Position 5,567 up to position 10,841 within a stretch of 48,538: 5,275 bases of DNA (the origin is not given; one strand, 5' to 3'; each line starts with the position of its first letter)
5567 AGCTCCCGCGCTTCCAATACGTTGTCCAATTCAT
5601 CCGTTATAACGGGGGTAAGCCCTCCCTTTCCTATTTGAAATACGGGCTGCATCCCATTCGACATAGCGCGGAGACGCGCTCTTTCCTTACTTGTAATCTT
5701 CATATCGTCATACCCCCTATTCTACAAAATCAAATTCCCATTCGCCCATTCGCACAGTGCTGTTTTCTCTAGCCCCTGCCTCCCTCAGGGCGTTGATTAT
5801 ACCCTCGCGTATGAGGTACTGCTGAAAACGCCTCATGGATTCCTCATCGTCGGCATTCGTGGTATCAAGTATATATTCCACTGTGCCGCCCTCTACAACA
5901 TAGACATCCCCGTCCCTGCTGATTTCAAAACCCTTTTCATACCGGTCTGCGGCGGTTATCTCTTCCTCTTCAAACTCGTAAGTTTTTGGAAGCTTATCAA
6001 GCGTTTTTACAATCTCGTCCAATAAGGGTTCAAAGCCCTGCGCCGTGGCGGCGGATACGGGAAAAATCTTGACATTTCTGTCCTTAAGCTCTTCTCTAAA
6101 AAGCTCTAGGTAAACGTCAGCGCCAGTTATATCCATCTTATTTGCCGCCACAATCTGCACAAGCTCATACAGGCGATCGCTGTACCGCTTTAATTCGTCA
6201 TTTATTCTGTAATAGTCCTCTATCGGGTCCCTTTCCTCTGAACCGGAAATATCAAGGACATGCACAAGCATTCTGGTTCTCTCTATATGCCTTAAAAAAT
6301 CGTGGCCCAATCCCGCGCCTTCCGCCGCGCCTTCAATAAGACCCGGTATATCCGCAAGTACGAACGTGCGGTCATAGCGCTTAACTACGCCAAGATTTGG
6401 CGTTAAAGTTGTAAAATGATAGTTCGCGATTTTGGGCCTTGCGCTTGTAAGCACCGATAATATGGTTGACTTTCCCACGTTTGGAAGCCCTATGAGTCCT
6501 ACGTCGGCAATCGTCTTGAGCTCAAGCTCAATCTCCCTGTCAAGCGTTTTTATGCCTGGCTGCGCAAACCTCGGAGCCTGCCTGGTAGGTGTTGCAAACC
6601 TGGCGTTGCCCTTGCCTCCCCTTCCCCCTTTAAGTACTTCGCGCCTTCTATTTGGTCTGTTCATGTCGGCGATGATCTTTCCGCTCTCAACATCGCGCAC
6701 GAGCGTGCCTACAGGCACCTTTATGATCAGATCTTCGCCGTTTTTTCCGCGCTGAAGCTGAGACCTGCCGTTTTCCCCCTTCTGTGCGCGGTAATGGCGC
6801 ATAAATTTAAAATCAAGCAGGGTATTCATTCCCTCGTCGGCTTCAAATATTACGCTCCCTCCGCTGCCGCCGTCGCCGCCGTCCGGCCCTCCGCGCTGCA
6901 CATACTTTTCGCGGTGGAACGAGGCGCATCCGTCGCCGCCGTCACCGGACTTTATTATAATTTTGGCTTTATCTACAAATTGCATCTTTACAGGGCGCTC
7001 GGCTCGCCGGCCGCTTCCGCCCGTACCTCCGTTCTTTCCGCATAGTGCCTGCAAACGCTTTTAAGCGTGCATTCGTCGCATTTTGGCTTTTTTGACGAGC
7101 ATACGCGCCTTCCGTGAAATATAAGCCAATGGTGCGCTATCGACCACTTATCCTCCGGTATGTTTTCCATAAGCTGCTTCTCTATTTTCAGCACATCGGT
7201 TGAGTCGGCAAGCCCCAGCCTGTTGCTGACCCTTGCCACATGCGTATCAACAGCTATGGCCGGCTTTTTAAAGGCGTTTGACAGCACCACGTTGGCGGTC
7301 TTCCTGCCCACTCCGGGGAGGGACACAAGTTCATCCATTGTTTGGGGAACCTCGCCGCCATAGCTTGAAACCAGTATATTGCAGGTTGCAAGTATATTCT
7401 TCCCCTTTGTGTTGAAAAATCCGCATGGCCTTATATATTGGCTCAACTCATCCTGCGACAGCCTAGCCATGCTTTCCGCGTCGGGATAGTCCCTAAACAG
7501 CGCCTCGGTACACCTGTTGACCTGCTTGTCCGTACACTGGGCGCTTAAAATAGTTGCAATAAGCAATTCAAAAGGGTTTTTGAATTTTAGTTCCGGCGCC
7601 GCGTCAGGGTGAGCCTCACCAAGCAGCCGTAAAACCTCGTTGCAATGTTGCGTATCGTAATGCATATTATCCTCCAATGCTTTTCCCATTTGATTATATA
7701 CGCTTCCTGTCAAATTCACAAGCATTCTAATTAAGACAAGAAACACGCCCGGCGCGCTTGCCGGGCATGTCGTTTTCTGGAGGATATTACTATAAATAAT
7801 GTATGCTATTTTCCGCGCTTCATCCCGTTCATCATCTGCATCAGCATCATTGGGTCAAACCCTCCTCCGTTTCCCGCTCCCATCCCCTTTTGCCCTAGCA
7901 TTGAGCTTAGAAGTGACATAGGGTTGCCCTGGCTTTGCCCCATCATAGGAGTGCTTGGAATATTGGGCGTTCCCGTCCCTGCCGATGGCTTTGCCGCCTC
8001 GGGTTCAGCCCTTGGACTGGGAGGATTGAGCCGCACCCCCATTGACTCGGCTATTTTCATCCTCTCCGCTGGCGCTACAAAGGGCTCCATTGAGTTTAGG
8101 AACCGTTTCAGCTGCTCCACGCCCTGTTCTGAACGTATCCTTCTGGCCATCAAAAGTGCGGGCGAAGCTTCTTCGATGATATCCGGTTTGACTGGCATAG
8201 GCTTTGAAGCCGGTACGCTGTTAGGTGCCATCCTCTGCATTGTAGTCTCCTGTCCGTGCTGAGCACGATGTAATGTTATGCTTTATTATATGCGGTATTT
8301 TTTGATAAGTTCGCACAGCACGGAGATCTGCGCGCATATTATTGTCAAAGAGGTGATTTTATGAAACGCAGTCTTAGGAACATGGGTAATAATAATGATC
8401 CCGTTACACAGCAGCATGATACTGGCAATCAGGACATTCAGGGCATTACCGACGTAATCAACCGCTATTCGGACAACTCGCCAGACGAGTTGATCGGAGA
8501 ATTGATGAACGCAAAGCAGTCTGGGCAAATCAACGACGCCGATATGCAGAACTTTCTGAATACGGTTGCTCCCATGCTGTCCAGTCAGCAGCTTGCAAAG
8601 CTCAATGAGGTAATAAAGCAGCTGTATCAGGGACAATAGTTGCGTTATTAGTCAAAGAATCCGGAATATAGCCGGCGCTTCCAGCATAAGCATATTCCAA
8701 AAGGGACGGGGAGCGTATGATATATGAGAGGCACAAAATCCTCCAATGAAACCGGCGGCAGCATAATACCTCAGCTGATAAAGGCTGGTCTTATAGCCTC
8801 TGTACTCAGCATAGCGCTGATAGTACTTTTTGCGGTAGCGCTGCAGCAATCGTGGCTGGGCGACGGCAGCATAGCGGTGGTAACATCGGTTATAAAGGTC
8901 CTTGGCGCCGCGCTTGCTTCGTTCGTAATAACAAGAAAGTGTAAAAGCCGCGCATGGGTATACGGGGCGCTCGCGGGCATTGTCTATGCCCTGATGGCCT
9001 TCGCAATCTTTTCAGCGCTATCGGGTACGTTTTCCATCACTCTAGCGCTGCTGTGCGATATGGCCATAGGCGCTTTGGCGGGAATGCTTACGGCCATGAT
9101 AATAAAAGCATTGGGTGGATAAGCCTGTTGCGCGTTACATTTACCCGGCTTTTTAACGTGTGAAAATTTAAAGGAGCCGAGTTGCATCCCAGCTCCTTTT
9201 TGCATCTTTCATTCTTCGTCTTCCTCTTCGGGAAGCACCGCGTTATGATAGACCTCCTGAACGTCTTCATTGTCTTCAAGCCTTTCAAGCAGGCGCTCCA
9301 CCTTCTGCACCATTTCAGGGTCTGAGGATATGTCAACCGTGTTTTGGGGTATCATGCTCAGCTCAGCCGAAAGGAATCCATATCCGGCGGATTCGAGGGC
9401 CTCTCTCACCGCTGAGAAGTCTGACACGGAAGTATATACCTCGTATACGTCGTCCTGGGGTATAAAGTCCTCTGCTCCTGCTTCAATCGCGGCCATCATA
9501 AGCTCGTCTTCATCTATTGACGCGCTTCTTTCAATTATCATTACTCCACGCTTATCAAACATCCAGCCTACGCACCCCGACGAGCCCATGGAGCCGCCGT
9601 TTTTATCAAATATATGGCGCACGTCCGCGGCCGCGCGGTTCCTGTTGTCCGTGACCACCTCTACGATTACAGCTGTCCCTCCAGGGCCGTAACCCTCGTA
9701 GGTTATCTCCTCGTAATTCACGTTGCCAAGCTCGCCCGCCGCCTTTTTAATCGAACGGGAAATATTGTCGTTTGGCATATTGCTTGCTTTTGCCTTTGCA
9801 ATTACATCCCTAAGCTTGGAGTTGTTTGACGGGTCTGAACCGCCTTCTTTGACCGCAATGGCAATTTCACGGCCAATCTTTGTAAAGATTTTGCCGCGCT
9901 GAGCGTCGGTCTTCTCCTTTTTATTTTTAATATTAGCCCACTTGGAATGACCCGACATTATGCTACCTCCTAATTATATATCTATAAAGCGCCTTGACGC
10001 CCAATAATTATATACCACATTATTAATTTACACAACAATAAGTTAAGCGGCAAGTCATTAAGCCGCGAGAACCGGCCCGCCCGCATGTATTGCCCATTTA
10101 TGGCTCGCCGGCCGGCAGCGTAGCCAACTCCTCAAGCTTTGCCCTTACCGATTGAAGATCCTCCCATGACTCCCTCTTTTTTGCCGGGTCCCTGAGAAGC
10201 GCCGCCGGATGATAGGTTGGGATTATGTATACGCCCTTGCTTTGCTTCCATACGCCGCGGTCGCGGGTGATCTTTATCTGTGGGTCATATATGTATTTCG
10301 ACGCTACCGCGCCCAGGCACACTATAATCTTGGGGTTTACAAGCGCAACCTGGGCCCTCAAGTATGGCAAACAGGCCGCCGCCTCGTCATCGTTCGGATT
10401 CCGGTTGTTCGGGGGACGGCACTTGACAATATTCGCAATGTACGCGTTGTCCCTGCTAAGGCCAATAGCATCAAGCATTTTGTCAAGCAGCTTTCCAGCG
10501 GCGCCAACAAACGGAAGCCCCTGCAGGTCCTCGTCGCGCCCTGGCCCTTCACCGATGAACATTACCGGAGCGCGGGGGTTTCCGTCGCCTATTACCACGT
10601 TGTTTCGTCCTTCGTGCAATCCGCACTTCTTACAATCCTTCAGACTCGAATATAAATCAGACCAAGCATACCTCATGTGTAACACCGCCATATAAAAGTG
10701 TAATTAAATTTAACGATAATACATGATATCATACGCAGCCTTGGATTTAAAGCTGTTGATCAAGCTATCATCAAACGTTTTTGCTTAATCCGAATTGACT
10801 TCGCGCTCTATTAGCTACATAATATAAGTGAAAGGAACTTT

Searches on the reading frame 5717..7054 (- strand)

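Call 100: search_protein_families(library=pfam, proteins=[window:5717-7054:-], max_evalue=0.00001)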
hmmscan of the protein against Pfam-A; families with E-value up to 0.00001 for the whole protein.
window:5717-7054:- (445 aa): 5 families
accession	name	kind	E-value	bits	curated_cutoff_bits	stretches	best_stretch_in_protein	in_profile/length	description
PF01018.28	GTP1_OBG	-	3.1e-61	206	27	1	27-181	1-155/155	GTP1/OBG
PF01926.29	MMR_HSR1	-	2.7e-24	85.9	21.9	1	184-296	1-103/113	50S ribosome-binding GTPase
PF09269.16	DUF1967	-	9.3e-21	74.1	27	1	376-443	1-70/70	Domain of unknown function (DUF1967)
PF02421.24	FeoB_N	-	7e-11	42.3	27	1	185-268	3-87/156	Ferrous iron transport protein B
PF00025.27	Arf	-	1.7e-06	28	22.3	1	187-351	19-173/174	ADP-ribosylation factor family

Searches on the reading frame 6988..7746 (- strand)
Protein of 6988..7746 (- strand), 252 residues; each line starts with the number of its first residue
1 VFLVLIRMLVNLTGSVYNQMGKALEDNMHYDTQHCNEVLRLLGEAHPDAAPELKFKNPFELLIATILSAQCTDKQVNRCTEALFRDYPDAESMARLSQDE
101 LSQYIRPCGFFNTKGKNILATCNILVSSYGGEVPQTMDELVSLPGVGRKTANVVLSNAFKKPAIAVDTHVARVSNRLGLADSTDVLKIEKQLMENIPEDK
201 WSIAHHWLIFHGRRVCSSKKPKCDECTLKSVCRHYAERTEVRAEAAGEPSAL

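Call 100: search_protein_families(library=pfam, proteins=[window:6988-7746:-], max_evalue=0.00001)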
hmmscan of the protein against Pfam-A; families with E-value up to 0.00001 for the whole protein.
window:6988-7746:- (252 aa): 2 families
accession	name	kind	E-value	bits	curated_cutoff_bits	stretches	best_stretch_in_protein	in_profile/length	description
PF00730.31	HhH-GPD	-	5.7e-27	94.6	26.2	1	63-197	1-107/108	HhH-GPD superfamily base excision DNA repair protein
PF00633.29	HHH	-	2.4e-10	40.1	24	1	128-156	1-29/30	Helix-hairpin-helix motif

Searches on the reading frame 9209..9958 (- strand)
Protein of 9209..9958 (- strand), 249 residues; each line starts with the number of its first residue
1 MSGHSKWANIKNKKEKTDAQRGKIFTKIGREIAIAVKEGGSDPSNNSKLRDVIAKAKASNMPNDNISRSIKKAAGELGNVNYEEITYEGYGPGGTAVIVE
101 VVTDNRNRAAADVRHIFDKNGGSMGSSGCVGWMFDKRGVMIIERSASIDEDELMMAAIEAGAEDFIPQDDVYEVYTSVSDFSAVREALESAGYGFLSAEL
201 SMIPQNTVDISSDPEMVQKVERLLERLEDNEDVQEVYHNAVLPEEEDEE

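Call 100: search_protein_families(library=pfam, proteins=[window:9209-9958:-], max_evalue=0.00001)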
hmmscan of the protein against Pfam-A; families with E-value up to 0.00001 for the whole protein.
window:9209-9958:- (249 aa): 2 families
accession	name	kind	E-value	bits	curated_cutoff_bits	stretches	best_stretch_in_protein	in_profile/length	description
PF01709.26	Transcrip_reg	-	8.5e-66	221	27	1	82-240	1-160/160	TACO1/YebC second and third domain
PF20772.2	TACO1_YebC_N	-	3.4e-32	111.2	36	1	5-76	1-73/73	TACO1/YebC protein N-terminal domain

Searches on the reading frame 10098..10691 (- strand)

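Call 100: search_protein_families(library=pfam, proteins=[window:10098-10691:-], max_evalue=0.00001)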
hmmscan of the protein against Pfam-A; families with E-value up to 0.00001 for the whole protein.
window:10098-10691:- (197 aa): 1 family
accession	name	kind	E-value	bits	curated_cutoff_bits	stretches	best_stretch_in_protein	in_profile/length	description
PF03167.25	UDG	-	1.7e-41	142.1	24.3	1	35-180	2-141/141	Uracil DNA glycosylase superfamily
